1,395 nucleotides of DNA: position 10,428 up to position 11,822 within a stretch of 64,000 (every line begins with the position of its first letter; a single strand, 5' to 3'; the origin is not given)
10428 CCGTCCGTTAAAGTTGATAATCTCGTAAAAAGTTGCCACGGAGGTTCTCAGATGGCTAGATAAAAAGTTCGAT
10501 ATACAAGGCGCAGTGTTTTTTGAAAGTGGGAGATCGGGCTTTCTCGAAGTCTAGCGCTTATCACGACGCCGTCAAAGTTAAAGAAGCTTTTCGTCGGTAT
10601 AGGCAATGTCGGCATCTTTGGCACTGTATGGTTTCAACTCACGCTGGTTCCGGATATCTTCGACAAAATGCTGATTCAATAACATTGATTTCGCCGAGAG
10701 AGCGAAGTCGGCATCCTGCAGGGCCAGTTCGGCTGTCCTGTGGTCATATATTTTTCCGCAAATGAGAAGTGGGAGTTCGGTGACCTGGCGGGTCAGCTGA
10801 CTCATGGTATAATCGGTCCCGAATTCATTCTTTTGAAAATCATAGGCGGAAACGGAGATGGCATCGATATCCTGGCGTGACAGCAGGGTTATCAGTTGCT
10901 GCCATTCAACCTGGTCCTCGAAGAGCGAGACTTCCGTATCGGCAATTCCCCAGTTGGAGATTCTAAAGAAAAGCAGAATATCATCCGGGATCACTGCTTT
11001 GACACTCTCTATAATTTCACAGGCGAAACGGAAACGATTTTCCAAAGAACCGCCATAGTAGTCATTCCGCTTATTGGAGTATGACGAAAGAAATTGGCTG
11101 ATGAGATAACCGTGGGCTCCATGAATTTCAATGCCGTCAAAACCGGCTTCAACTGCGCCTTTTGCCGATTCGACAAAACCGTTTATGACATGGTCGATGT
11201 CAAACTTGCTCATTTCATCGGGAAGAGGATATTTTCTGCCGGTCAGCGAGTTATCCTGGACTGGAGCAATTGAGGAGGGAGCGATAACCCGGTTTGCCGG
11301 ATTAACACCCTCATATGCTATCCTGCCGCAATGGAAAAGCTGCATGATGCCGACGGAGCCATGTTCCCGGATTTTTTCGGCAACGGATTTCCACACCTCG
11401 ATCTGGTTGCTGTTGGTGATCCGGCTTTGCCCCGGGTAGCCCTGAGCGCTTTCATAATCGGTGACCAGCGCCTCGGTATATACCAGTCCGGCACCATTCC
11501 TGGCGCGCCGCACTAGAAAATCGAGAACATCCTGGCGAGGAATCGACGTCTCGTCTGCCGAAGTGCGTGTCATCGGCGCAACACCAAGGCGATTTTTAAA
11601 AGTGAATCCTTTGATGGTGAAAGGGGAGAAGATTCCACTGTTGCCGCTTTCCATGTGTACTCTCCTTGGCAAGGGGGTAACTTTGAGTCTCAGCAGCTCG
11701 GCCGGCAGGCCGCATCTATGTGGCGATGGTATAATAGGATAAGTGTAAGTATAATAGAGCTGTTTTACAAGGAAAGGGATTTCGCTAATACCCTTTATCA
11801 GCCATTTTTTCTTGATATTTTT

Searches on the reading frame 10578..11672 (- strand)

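Call 51: search_protein_families(library=pfam, proteins=[window:10578-11672:-], max_evalue=0.01)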
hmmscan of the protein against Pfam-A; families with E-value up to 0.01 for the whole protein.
window:10578-11672:- (364 aa): 1 family
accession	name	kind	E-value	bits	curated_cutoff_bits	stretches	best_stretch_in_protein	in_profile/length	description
PF00724.26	Oxidored_FMN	-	2.3e-65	221.6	27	1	14-346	2-341/342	NADH:flavin oxidoreductase / NADH oxidase family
